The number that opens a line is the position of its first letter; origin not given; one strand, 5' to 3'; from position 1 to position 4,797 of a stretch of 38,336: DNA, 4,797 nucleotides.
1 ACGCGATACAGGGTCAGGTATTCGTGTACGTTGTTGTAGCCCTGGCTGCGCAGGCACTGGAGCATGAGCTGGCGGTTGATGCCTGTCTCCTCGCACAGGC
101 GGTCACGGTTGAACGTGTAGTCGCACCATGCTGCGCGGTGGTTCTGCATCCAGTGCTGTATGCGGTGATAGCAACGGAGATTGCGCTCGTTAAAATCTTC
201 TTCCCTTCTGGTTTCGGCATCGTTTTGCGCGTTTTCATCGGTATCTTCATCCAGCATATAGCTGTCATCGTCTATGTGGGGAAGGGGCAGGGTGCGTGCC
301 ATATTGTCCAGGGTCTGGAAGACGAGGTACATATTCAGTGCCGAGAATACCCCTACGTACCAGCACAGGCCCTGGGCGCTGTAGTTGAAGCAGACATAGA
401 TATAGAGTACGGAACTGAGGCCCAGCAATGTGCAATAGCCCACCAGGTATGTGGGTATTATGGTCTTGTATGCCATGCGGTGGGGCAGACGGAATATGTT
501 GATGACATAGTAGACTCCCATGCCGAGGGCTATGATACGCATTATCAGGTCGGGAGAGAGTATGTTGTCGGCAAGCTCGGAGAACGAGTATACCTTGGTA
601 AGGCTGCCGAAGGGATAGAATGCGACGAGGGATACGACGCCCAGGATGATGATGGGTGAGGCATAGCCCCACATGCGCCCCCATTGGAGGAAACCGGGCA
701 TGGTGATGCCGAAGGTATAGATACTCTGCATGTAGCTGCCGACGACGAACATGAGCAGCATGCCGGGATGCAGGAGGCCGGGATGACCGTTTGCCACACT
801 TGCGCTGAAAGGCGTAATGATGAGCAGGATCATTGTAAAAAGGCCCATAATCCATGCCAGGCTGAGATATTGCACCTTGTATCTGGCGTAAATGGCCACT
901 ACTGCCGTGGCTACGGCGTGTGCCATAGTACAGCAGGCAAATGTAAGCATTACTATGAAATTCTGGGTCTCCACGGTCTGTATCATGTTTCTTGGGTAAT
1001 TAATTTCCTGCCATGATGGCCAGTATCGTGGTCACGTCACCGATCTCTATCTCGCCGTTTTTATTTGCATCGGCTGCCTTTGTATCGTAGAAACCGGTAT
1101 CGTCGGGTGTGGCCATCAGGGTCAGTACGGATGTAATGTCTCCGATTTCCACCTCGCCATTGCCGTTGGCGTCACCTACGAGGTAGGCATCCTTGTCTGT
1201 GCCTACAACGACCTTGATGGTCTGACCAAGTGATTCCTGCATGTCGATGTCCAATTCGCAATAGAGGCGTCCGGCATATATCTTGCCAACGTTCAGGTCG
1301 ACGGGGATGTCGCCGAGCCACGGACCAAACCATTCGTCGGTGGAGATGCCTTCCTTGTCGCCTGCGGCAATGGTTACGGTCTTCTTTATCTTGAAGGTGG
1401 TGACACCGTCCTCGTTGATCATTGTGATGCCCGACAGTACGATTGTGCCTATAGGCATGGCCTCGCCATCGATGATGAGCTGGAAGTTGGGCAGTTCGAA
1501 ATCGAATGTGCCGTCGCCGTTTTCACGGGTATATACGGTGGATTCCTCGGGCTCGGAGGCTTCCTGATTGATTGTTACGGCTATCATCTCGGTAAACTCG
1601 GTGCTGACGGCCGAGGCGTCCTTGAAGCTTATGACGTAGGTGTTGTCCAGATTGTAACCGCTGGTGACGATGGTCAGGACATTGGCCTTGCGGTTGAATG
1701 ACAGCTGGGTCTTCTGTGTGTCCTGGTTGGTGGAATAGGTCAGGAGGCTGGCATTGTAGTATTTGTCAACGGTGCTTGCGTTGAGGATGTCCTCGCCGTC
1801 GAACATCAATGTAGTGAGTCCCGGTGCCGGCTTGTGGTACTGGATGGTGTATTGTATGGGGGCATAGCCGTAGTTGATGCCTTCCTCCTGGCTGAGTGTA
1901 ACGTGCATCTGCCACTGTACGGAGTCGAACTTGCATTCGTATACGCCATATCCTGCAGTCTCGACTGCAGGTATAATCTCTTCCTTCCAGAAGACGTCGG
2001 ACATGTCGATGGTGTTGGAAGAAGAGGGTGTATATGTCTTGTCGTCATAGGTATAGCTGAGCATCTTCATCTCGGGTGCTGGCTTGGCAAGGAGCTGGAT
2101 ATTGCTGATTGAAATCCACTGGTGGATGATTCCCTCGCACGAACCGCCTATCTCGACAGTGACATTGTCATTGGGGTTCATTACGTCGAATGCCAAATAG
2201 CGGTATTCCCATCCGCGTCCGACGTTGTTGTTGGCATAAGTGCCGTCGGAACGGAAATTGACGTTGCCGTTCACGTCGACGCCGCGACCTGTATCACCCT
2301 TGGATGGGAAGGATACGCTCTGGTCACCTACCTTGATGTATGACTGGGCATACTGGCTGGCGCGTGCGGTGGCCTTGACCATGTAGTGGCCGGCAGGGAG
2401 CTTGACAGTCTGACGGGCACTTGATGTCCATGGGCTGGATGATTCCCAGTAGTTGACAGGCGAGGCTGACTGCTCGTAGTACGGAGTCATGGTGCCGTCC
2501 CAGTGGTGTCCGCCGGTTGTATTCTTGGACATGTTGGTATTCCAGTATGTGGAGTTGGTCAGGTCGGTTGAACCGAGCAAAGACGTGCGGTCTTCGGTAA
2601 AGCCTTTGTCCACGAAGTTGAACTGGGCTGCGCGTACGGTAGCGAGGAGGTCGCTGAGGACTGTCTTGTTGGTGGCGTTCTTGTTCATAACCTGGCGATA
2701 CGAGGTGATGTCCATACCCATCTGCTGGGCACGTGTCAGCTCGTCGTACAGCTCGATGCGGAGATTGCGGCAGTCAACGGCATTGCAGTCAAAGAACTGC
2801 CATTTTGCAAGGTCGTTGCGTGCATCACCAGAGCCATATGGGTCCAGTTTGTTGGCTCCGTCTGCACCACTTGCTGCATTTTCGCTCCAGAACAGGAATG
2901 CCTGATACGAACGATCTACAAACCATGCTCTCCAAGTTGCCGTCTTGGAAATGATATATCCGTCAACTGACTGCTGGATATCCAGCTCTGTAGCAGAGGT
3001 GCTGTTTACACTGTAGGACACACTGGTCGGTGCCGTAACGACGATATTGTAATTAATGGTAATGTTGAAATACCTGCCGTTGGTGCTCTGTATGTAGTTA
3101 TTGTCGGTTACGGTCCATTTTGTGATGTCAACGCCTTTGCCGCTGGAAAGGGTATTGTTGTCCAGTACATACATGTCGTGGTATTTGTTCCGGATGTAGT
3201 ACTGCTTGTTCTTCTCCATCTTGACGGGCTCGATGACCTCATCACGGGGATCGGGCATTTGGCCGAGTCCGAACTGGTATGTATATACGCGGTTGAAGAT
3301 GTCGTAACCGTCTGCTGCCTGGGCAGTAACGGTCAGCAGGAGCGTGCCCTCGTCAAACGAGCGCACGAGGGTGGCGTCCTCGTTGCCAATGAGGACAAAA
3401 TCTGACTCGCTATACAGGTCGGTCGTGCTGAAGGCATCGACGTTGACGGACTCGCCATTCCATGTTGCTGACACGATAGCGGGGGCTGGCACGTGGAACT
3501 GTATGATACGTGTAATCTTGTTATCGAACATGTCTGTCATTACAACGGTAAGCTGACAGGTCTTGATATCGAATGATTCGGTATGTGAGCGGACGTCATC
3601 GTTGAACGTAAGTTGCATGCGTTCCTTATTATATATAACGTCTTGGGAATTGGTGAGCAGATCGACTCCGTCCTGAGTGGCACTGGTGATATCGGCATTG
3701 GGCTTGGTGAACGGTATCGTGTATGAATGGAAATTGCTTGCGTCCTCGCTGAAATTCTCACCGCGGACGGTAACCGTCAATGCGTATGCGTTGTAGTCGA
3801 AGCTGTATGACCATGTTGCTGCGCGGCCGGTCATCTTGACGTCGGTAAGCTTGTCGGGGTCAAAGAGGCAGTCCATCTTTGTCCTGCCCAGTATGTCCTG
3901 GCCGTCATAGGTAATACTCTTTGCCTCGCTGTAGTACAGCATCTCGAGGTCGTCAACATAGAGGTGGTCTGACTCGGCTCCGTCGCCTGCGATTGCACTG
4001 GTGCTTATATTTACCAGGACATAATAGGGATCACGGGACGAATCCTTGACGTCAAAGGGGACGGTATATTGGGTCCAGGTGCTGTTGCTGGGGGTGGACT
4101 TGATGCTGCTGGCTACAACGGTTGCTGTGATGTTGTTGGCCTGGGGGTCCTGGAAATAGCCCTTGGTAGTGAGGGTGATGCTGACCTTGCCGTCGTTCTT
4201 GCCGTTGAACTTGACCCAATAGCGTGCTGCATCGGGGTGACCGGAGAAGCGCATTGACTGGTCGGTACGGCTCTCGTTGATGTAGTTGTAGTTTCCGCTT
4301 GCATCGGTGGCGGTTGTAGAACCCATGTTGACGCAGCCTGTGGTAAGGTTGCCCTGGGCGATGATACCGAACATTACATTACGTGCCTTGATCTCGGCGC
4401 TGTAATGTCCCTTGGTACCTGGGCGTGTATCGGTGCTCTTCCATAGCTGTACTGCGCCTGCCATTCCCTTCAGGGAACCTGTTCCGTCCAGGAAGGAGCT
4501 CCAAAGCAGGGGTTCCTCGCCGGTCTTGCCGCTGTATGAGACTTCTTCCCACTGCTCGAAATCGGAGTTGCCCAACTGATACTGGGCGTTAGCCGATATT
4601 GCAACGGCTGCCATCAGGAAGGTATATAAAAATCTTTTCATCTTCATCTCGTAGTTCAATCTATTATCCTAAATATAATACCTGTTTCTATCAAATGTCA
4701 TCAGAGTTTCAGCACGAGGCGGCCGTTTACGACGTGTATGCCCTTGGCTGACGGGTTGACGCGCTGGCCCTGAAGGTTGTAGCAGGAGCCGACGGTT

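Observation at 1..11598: Five-gene surface-protein operon built from function-unknown PCMD-like and calycin-like modules, with three different anchoring modes plus its own beta-barrel and membrane regulator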

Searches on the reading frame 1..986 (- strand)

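Call 8: search_protein_families(library=pfam, proteins=[window:1-986:-], max_evalue=0.1)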
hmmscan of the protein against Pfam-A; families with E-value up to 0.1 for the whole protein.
window:1-986:- (328 aa): 0 families

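Call 9: search_protein_families(library=ncbifam, proteins=[window:1-986:-], max_evalue=0.1)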
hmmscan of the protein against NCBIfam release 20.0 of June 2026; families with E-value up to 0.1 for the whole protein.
window:1-986:- (328 aa): 1 family
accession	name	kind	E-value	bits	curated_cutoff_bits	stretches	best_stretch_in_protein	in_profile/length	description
NF047874.1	MASE3_PAS_HK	subfamily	8.8e-05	21.5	560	1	4-277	9-271/655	MASE3 domain-containing sensor histidine kinase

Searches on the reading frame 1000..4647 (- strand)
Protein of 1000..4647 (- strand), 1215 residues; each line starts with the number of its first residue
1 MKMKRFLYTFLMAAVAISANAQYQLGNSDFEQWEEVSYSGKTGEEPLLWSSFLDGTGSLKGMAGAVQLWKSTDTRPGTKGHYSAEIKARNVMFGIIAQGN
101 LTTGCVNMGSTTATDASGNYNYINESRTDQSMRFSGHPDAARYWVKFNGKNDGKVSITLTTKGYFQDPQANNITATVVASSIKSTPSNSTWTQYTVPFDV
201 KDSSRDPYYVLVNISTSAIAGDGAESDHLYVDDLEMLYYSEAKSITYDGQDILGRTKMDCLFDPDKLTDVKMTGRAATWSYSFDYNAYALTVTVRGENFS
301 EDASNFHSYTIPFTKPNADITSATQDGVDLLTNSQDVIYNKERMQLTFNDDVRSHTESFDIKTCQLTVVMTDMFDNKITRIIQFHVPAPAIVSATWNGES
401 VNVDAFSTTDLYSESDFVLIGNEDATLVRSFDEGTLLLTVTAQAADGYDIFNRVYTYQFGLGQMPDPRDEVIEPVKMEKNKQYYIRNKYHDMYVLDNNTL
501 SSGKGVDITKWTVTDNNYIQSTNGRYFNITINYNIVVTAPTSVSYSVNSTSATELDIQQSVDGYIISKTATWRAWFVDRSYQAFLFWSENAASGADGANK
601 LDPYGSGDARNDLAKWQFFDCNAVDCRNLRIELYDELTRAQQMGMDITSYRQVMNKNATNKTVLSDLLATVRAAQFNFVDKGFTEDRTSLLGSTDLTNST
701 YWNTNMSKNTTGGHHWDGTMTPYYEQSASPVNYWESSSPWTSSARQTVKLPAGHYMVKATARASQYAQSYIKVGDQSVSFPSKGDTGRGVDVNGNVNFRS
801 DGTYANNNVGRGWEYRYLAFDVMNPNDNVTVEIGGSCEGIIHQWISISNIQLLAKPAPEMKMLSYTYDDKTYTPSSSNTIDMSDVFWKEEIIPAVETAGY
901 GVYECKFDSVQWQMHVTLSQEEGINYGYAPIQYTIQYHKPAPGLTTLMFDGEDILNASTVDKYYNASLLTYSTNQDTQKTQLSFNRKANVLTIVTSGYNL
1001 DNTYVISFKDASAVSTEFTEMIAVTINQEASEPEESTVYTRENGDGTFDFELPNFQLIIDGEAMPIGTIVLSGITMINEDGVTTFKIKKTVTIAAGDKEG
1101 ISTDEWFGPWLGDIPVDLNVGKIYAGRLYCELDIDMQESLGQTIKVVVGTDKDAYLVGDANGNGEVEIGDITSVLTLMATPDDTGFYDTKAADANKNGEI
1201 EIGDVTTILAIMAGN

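Call 8: search_protein_families(library=pfam, proteins=[window:1000-4647:-], max_evalue=0.1)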
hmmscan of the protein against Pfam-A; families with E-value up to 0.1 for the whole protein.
window:1000-4647:- (1215 aa): 2 families
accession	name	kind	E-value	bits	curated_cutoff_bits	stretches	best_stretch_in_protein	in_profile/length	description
PF13944.12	Calycin_like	-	2.6e-18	67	30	1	1014-1148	1-121/124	Calycin-like beta-barrel domain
PF00404.24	Dockerin_1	-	8.2e-05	23.2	22.9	1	1158-1205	2-49/57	Dockerin type I domain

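Call 9: search_protein_families(library=ncbifam, proteins=[window:1000-4647:-], max_evalue=0.1)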
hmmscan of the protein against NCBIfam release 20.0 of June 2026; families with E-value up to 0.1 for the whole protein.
window:1000-4647:- (1215 aa): 0 families

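Call 15: search_solved_structures(query=window:1000-4647:-, max_evalue=0.01)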
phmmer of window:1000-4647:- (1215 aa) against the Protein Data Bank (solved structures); distinct sequences matched with E-value up to 0.01: 0.

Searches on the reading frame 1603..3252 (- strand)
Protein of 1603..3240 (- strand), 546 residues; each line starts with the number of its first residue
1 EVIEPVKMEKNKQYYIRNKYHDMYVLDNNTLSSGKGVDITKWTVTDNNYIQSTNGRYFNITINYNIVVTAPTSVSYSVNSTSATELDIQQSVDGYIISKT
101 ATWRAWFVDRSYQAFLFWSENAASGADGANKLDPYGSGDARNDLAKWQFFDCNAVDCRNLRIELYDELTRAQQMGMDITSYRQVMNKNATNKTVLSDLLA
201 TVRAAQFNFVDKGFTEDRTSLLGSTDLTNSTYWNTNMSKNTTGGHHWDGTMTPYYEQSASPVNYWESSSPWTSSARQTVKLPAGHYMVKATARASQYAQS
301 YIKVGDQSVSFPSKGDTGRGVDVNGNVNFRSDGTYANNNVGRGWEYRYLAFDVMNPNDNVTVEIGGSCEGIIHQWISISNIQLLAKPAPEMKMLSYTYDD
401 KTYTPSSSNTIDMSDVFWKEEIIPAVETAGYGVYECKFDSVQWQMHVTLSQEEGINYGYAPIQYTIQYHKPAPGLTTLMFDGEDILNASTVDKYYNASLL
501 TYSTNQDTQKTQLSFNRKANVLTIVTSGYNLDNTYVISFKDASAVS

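Call 57: search_solved_structures(query=window:1603-3240:-, max_evalue=10)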
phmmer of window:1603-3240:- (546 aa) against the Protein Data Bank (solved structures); distinct sequences matched with E-value up to 10: 2.
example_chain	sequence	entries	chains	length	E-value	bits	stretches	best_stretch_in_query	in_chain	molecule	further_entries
1wk1_A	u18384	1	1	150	0.3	13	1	210-280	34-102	Hypothetical protein yk1067a12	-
8j4v_C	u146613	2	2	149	1.5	10.7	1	318-363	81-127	Protein NrdI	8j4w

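Call 90: search_solved_structures(query=A9, max_evalue=10, show_alignments=1)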
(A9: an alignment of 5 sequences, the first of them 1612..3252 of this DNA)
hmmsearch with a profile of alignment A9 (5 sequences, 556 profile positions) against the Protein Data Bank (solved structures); distinct sequences matched with E-value up to 10: 1.
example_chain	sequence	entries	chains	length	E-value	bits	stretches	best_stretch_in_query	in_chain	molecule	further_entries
3rns_A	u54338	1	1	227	0.073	15.2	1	24-125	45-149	Cupin 2 conserved barrel domain protein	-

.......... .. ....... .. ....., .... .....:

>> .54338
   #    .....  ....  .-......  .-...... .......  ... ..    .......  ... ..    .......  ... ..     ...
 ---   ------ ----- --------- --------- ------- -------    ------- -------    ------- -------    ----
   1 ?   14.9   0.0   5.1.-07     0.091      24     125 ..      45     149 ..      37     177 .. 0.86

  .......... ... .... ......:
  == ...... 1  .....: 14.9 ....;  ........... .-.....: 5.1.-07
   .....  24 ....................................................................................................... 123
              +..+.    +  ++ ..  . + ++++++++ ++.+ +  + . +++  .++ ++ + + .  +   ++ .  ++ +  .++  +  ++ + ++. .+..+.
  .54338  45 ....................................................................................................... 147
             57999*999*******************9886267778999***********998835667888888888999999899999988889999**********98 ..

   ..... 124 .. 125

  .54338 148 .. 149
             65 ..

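Call 91: search_protein_families(library=pfam, alignment_id=A9, max_evalue=1)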
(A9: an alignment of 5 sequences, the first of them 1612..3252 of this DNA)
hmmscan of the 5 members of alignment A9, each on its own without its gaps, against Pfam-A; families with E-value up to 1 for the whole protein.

A. member 1, window:1612-3252:- (547 aa): 0 families

B. families by the number of members that match (of 5 scanned): 3 families
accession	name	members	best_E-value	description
PF16405.10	DUF5013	2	0.0011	Domain of unknown function (DUF5013)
PF07495.19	Y_Y_Y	1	0.0055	Y_Y_Y domain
PF07398.16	MDMPI_C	1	0.49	MDMPI C-terminal domain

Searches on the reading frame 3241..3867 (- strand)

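Call 26: search_protein_families(library=pfam, proteins=[window:3241-3867:-], max_evalue=10)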
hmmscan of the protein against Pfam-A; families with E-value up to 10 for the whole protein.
window:3241-3867:- (209 aa): 2 families
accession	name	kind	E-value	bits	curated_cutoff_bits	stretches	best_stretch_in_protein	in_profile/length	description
PF14849.12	YidC_periplas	-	0.053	13.9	24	1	10-93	95-175/283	YidC periplasmic domain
PF11393.14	T4BSS_DotI_IcmL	-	0.061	13.2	27.7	1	13-78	56-120/180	Type-IV b secretion system, inner-membrane complex component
